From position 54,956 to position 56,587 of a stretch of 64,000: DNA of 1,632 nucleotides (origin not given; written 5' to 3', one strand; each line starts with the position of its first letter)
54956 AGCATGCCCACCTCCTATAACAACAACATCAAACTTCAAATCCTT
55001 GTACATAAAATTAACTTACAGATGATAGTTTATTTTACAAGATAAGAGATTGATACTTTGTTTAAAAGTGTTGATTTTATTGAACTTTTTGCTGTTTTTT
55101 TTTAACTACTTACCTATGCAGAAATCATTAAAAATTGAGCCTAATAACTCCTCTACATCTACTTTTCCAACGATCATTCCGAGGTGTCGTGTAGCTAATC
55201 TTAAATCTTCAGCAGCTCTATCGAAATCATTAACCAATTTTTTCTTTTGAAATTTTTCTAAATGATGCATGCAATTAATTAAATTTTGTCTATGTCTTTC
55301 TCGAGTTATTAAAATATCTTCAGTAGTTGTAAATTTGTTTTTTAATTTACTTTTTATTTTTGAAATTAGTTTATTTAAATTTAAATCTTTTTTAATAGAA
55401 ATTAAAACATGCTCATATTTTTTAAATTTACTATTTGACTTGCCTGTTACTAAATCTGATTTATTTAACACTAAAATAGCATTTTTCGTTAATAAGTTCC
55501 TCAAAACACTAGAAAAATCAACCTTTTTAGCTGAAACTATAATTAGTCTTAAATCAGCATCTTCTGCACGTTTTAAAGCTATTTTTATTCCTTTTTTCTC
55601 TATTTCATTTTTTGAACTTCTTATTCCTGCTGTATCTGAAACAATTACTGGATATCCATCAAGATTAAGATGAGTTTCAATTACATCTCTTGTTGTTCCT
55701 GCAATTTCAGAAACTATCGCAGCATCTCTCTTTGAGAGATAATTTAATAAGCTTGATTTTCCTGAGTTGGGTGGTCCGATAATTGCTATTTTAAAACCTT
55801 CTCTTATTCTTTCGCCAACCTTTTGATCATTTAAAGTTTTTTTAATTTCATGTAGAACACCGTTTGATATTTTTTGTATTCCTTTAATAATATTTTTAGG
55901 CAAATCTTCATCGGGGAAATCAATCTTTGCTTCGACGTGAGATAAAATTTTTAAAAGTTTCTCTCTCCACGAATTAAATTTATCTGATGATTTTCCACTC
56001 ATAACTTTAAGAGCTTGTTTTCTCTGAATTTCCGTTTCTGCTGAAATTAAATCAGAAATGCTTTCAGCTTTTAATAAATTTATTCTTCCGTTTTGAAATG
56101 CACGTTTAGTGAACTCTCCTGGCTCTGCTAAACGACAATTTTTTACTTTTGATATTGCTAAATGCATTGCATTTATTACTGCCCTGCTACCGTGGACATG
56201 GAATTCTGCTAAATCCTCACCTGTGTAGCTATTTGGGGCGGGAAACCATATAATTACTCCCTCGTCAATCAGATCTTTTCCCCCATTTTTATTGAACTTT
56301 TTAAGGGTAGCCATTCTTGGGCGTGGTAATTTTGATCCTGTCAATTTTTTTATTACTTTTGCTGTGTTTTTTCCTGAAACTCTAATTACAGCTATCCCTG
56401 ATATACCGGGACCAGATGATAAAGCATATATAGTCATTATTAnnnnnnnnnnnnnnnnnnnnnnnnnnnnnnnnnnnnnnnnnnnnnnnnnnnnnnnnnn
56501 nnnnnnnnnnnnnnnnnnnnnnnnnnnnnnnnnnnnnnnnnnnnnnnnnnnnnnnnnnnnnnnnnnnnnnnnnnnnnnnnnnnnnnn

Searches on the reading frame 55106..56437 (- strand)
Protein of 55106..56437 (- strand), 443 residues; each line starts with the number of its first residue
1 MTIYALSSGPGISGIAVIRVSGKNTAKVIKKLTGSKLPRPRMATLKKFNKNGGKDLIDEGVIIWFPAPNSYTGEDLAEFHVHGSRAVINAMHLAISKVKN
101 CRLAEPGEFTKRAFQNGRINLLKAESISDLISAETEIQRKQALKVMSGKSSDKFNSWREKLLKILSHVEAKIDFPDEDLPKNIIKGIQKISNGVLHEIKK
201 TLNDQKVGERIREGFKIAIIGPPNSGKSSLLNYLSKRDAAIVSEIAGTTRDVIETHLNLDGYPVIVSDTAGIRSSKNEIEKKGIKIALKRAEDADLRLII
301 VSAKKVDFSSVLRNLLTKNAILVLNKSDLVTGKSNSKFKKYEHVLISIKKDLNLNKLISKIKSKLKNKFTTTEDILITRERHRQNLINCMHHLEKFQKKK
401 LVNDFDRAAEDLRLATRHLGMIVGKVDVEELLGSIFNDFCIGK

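Call 32: find_related_loci(query=window:55106-56437:-, collection=genome_contigs, flank=10000)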
Query window:55106-56437:- (443 aa) in genome_contigs; peptide patterns used: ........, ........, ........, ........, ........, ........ (x = any residue, [..] = any of these).
600 stretches matched a pattern (row limit reached: there are more); 441 encode a relative of the query (tblastn E <= 1e-3); the best 80 are kept; 80 distinct loci.
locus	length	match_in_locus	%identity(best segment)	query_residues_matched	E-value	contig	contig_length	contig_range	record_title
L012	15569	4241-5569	90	1-443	0e+0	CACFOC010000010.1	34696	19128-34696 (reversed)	uncultured Pelagibacteraceae bacterium isolate AG-414-E08 genome assembly, contig: AG-414-E08_NODE_10, whole genome shot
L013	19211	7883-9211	90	1-443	0e+0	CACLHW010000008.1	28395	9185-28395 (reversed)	uncultured Pelagibacteraceae bacterium isolate AG-464-B15 genome assembly, contig: AG-464-B15_NODE_8, whole genome shotg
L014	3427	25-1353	90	1-443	0e+0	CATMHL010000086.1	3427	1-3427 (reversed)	MAG: uncultured Pelagibacteraceae bacterium isolate SRR3967558_bin.3_MetaWRAP_v1.3_MAG genome assembly, contig: ERZ50852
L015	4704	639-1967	89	1-443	0e+0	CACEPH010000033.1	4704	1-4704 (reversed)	uncultured Pelagibacteraceae bacterium isolate AG-404-E02 genome assembly, contig: AG-404-E02_NODE_33, whole genome shot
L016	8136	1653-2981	88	1-443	0e+0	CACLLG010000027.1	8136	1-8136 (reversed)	uncultured Pelagibacteraceae bacterium isolate AG-464-J13 genome assembly, contig: AG-464-J13_NODE_27, whole genome shot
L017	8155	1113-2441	88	1-443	0e+0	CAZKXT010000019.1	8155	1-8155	MAG TPA_asm: uncultured Alphaproteobacteria bacterium isolate SRP077602_co4_707 genome assembly, contig: NODE_16916_leng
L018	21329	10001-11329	88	1-443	0e+0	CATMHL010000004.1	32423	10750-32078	MAG: uncultured Pelagibacteraceae bacterium isolate SRR3967558_bin.3_MetaWRAP_v1.3_MAG genome assembly, contig: ERZ50852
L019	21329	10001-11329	88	1-443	0e+0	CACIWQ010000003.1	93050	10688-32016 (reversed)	uncultured Pelagibacteraceae bacterium isolate AG-439-L02 genome assembly, contig: AG-439-L02_NODE_3, whole genome shotg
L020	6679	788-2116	87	1-443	0e+0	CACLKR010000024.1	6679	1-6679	uncultured Pelagibacteraceae bacterium isolate AG-464-I13 genome assembly, contig: AG-464-I13_NODE_24, whole genome shot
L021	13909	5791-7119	90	1-443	0e+0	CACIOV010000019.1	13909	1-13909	uncultured Pelagibacteraceae bacterium isolate AG-439-A05 genome assembly, contig: AG-439-A05_NODE_19, whole genome shot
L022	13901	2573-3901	90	1-443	0e+0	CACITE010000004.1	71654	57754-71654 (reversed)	uncultured Pelagibacteraceae bacterium isolate AG-439-H11 genome assembly, contig: AG-439-H11_NODE_4, whole genome shotg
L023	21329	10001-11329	84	1-443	0e+0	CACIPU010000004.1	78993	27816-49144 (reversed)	uncultured Pelagibacteraceae bacterium isolate AG-439-C13 genome assembly, contig: AG-439-C13_NODE_4, whole genome shotg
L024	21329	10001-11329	87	1-443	0e+0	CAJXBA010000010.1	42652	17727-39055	MAG TPA_asm: uncultured Pelagibacteraceae bacterium isolate ERR599031_bin.40_MetaBAT_v2.12.1_MAG genome assembly, contig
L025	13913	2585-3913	89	1-443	0e+0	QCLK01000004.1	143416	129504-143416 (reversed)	Pelagibacteraceae bacterium AG-414-E02 Ga0172154_104, whole genome shotgun sequence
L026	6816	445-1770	85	1-442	0e+0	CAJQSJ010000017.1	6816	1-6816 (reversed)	MAG: uncultured Pelagibacteraceae bacterium isolate RIS_SAG_32 genome assembly, contig: c_000000002561, whole genome sho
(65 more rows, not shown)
